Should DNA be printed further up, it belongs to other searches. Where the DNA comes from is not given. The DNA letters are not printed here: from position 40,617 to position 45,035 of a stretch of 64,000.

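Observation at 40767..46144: DUF4143 AAA+ ATPase coupled to a 1372-aa NACHT-like NTPase ending in a PD-(D/E)xK-like module: candidate undescribed defence system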

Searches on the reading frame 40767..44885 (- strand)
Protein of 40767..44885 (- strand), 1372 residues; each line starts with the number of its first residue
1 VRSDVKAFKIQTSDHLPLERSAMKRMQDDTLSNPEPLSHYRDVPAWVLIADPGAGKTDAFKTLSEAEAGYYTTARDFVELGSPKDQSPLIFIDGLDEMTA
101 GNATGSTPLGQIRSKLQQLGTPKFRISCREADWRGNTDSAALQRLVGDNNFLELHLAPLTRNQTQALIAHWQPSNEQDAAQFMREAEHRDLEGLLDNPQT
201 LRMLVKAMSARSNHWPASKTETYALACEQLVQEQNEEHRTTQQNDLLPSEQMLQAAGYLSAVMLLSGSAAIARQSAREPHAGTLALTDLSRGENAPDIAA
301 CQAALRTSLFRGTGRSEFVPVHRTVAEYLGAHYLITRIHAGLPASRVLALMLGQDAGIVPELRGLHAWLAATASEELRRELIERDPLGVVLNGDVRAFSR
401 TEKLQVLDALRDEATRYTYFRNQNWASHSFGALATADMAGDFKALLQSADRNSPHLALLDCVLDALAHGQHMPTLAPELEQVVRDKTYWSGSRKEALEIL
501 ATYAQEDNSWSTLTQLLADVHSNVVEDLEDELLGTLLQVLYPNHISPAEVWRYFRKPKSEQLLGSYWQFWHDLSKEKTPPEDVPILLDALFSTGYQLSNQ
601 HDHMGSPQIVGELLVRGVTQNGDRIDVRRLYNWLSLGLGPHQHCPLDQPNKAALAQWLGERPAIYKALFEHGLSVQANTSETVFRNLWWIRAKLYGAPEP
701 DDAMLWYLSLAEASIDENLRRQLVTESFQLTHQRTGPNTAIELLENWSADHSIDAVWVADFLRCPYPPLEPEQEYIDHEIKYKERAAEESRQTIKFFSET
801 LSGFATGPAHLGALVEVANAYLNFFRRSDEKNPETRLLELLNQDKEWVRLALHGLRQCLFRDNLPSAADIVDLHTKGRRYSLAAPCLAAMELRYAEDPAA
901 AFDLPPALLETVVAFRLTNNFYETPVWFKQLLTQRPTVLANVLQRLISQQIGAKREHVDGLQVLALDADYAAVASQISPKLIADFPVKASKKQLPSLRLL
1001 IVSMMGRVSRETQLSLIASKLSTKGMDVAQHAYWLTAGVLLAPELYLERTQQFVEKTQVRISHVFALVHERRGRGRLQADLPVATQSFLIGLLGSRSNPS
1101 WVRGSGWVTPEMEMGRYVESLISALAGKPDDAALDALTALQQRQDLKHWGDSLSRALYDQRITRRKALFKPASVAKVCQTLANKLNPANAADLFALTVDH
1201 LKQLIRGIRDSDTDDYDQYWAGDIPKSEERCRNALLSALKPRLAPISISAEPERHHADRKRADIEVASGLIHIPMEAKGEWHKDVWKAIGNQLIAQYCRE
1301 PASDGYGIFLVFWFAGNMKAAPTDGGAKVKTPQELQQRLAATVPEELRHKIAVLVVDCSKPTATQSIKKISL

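Call 6: search_protein_families(library=pfam, proteins=[window:40767-44885:-], max_evalue=0.1)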
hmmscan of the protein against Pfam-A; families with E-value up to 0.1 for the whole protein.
window:40767-44885:- (1372 aa): 1 family
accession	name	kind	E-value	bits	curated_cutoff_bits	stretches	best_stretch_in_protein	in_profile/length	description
PF16844.10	DIMCO_N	-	0.055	14.2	36.7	0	1110-1148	17-55/91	Dinitrogenase iron-molybdenum cofactor, N-terminal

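Call 7: search_protein_families(library=padloc, proteins=[window:40767-44885:-], max_evalue=0.1)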
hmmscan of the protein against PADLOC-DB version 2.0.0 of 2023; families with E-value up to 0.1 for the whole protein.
window:40767-44885:- (1372 aa): 0 families

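Call 8: search_protein_families(library=ncbifam, proteins=[window:40767-44885:-], max_evalue=0.1)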
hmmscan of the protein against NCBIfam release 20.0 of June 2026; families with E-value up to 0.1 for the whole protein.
window:40767-44885:- (1372 aa): 1 family
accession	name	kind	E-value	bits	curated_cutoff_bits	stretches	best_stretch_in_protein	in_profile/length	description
NF058535.1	antiphage_EruA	equivalog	5.7e-301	1002.1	1000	1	28-1359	9-1318/1318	NACHT domain-containing antiphage protein EruA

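Call 21: find_homologous_proteins(query=window:40767-44885:-, max_evalue=0.00001)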
Query window:40767-44885:- (1372 aa): 2189 proteins with E <= 0.00001 among 8000 candidates; the best 120 are listed.
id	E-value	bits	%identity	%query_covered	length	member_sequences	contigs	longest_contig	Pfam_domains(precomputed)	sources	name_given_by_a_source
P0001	0.0e+0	3120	100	100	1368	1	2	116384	-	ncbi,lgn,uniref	ncbi:NACHT domain-containing protein [Rhodoferax ferrireducens]|uniref:NACHT domain-containing prote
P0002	0.0e+0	2426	78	100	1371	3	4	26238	-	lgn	-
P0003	0.0e+0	2367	77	100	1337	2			-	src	-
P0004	0.0e+0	2308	75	100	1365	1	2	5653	-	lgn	-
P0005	0.0e+0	2287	74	99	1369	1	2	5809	PF28130.1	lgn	-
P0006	0.0e+0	2275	75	99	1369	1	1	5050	PF28130.1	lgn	-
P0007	0.0e+0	2273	74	100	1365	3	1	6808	-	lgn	-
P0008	0.0e+0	2261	74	99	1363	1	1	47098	-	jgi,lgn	jgi:hypothetical protein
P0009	0.0e+0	2214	73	99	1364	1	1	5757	-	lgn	-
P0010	0.0e+0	2185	72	98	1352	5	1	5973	PF28130.1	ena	-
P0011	0.0e+0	2182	71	99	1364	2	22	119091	-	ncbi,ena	-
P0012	0.0e+0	2176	71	100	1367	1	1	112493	-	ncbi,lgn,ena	-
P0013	0.0e+0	2171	72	98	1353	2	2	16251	-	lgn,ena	-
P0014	0.0e+0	2164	71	100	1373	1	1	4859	-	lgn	-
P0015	0.0e+0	2152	70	99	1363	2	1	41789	PF28130.1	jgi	-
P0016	0.0e+0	2136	70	99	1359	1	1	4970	PF28130.1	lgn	-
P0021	0.0e+0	2096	69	100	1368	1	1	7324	PF28130.1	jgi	-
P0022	0.0e+0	2095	69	99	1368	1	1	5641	-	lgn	-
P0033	0.0e+0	2012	67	99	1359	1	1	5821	-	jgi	-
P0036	0.0e+0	1958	65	99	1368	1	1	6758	PF28130.1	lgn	-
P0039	0.0e+0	1922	63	99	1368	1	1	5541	-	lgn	-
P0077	0.0e+0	1754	60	99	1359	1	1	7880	-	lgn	-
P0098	0.0e+0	1702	57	98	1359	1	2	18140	PF28130.1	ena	-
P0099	0.0e+0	1700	58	98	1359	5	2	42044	-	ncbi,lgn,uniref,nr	ncbi:MAG: hypothetical protein Q7U63_05135 [Polaromonas sp.]|uniref:NACHT domain-containing protein 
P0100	0.0e+0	1700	58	98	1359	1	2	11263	PF28130.1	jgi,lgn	-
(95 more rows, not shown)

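Call 23: find_related_loci(query=A1, collection=genome_contigs, flank=6000)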
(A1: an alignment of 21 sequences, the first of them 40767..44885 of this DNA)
Query A1 (1372 aa) in genome_contigs; peptide patterns used: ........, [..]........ (x = any residue, [..] = any of these).
102 stretches matched a pattern; 46 encode a relative of the query (tblastn E <= 1e-3); 46 distinct loci.
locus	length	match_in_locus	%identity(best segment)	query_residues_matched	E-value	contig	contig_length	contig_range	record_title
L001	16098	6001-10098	71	7-1372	0e+0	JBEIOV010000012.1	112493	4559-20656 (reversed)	MAG: Hylemonella sp. isolate Sample-106-S6-bin-26 Sample_106_S6-bin_26-k141_1829386, whole genome shotgun sequence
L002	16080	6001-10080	66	12-1371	0e+0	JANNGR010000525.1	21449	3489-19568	MAG: Betaproteobacteria bacterium isolate SOY_6_C_metabat_398_sub SOY_6_C_k141_1557159, whole genome shotgun sequence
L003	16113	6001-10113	64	1-1372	0e+0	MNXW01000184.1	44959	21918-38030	MAG: Comamonadaceae bacterium CG2_30_57_122 cg2_3.0_scaffold_808_c, whole genome shotgun sequence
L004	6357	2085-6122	63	12-1360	0e+0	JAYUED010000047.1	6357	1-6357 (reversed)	MAG: Betaproteobacteria bacterium isolate GFS_7430 GFS_7430_46, whole genome shotgun sequence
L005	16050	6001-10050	63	14-1365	0e+0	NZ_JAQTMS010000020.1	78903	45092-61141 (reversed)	MAG: Rhodoferax sp. isolate STA_46 NODE_652_length_78903_cov_4.744859_Sandtown_A, whole genome shotgun sequence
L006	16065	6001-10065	61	11-1366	0e+0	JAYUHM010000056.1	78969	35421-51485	MAG: Polaromonas sp. isolate GFS_8461 GFS_8461_55, whole genome shotgun sequence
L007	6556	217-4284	61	11-1370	0e+0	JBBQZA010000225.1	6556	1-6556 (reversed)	MAG: Burkholderiales bacterium isolate Co_metawrap_2193 Cmw_2193_k141_4342692_length_6556_cov_6.9963, whole genome shotg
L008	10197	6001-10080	60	11-1372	0e+0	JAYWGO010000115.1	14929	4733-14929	MAG: Polaromonas sp. isolate GLR22_GL16_DN_3_concoct_116 GLR22_GL16_DN_3_concoct_116_114, whole genome shotgun sequence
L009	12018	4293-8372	59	1-1362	0e+0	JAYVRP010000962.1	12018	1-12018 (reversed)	MAG: Rhodoferax sp. isolate GL73_DN_concoct_218_sub GL73_DN_concoct_218_sub_961, whole genome shotgun sequence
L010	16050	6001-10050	58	14-1371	0e+0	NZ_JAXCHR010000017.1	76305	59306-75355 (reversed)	Polaromonas sp. CG_9.5 Ga0418716_17, whole genome shotgun sequence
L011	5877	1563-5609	58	14-1368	0e+0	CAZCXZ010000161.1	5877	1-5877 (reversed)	MAG TPA_asm: Uncultured Candidatus Berkiella sp. isolate SRP062349_co2_245 genome assembly, contig: NODE_7572_length_587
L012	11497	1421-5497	56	13-1372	0e+0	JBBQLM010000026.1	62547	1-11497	MAG: Burkholderiales bacterium isolate Co_metawrap_493 Cmw_493_k141_15103604_length_62547_cov_56.9928, whole genome shot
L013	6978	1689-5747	58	14-1366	0e+0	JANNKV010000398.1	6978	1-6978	MAG: Polaromonas sp. isolate SOY_38_metabat_66 SOY_38_k141_2709719, whole genome shotgun sequence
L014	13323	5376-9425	57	10-1359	0e+0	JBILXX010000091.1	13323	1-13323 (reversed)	MAG: Polaromonas sp. isolate ME2018-11-08GD_3300042901_group8_bin35 Rohwer_bin2203_scaffold_2687_c1, whole genome shotgu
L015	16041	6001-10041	56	14-1363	0e+0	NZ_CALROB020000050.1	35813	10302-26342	MAG: Polaromonas sp. YR568 isolate JJ-K1D3-5-3-m1-bin264 JJ-K1D3-5-C392, whole genome shotgun sequence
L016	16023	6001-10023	59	14-1359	0e+0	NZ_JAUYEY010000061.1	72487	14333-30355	MAG: Polaromonas sp. isolate C21_concoct.bin.69 C21_k141_356773, whole genome shotgun sequence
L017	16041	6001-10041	56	14-1361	0e+0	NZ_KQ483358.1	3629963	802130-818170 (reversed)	Curvibacter sp. PAE-UM Scaffold1, whole genome shotgun sequence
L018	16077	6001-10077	57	14-1372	0e+0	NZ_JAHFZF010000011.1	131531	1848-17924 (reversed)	Rhodoferax sp. U11-2br contig00011, whole genome shotgun sequence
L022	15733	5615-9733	71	1-1372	0e+0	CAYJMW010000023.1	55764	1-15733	MAG TPA_asm: uncultured Polaromonas sp. isolate ERP124720_co1_18 genome assembly, contig: NODE_799_length_55764_cov_35.6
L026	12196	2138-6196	37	18-1366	0e+0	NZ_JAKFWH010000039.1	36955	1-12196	MAG: Nitrosomonas sp. isolate D5_Bin_16 D5_0000306, whole genome shotgun sequence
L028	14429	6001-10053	56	5-1359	0e+0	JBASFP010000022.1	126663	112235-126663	MAG: Polaromonas sp. isolate MFD03500_ilm_asm_bin11 k127_74267, whole genome shotgun sequence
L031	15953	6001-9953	36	37-1359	5e-173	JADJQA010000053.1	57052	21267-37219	MAG: Sulfuritalea sp. isolate Fred_18-Q3-R57-64_BATAC.880 tig00046117-10-569620, whole genome shotgun sequence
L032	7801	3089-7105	31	18-1359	5e-171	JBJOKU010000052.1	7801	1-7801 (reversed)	MAG: Pseudomonadota bacterium isolate sycamorecreek_2019_sw_WHONDRS-S19S_0028_A_bin.19 scaffold_0002335, whole genome sh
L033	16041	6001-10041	36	17-1358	0e+0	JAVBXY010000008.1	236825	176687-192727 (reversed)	MAG: Rhodocyclaceae bacterium isolate GS19 15, whole genome shotgun sequence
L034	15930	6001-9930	31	36-1359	9e-146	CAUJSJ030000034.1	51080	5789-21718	MAG: uncultured Roseateles sp. isolate 9c715bbf-a9e2-4c31-b35f-bd28e5728fbc genome assembly, contig: contig_34, whole ge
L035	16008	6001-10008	31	1-1359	2e-142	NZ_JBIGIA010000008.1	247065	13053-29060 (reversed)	Pelomonas nitida strain BYS96W NODE_8_length_247065_cov_47.367048, whole genome shotgun sequence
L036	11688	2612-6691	57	14-1368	0e+0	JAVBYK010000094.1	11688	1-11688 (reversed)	MAG: bacterium isolate GS31 2696, whole genome shotgun sequence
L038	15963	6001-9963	35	36-1363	0e+0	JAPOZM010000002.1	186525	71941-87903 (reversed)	MAG: Gemmatimonadaceae bacterium isolate COS4_bin_9 NODE_61_length_186525_cov_27.1946, whole genome shotgun sequence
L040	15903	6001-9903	25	47-1360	2e-84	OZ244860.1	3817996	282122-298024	MAG: Candidatus Rariloculaceae bacterium isolate 679df853-ac47-4b83-8e01-f524b298fd7f genome assembly, chromosome: 1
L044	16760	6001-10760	30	27-1361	6e-51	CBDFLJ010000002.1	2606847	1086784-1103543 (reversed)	MAG: Alphaproteobacteria bacterium isolate 1b7322cf-0fa0-4cdd-8357-c9917fa2ed58 genome assembly, contig: contig_2, whole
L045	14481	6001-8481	29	47-890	7e-42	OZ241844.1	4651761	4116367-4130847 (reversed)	MAG: Gammaproteobacteria bacterium isolate b2f91a66-62b5-4ede-8c01-8c7eaef895eb genome assembly, chromosome: 1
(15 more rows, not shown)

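Call 26: search_protein_families(library=pfam, proteins=[L034:4635-5897:+, L035:4563-5951:+, L040:4447-5631:+, L044:4579-5859:+, L045:4912-5865:+, L045:4305-5303:+, L026:418-1020:+, L038:4643-5926:+], max_evalue=0.001)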
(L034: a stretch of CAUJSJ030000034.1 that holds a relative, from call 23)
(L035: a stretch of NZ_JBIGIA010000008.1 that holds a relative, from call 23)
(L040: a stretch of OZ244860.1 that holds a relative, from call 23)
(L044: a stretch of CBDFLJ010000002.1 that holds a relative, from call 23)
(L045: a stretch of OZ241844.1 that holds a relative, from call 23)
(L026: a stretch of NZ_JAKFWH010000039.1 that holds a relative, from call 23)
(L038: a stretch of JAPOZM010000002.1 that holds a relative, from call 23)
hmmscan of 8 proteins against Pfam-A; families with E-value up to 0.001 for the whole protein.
L034:4635-5897:+ (420 aa): 1 family
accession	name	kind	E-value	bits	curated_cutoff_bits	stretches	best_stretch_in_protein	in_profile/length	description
PF07786.18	HGSNAT_cat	-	8.6e-12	45.5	22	1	47-194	1-141/222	Heparan-alpha-glucosaminide N-acetyltransferase, catalytic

L035:4563-5951:+ (462 aa): 2 families
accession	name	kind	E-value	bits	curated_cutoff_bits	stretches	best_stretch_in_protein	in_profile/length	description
PF07690.21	MFS_1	-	1.1e-15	57.8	33.4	1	53-414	6-344/347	Major Facilitator Superfamily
PF03092.22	BT1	-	1.1e-11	44.6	22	1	59-398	6-188/432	BT1 family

L040:4447-5631:+ (394 aa): 2 families
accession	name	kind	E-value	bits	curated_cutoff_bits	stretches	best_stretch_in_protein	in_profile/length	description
PF08378.17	NERD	-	1e-25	90.8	22.1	1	179-297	3-110/111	Nuclease-related domain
PF01476.26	LysM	-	6.5e-15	55.3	20.9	1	48-87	3-41/43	LysM domain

L044:4579-5859:+ (426 aa): 1 family
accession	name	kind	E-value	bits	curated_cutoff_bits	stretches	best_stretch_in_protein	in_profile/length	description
PF02417.20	Chromate_transp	-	3.3e-76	255.4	28.6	2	34-199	2-166/166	Chromate transporter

L045:4912-5865:+ (317 aa): 0 families

L045:4305-5303:+ (332 aa): 0 families

L026:418-1020:+ (200 aa): 2 families
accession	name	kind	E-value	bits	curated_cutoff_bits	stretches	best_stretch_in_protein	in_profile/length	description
PF07589.16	PEP-CTERM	-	6.8e-10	39.1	20.7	1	173-197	1-24/24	PEP-CTERM motif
PF04862.18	DUF642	-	3.2e-06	27.5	27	1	48-171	29-156/157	Protein of unknown function (DUF642)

L038:4643-5926:+ (427 aa): 6 families
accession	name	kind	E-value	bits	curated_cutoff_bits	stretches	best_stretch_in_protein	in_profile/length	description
PF13635.12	DUF4143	-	4.2e-25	88.8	28.1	1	216-373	1-160/160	Domain of unknown function (DUF4143)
PF13173.12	AAA_14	-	1.3e-21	77.3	27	1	21-172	2-128/129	AAA domain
PF13401.12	AAA_22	-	1.4e-08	35.6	27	1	22-143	6-124/130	AAA domain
PF13191.12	AAA_16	-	8e-05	23.6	32.6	0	5-92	8-96/167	AAA ATPase domain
PF01637.24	ATPase_2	-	0.00049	20.4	33.2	0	11-49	10-48/225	ATPase domain predominantly from Archaea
PF00004.35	AAA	-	0.0007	20.5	21.2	0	25-114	2-69/131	ATPase family associated with various cellular activities (AAA)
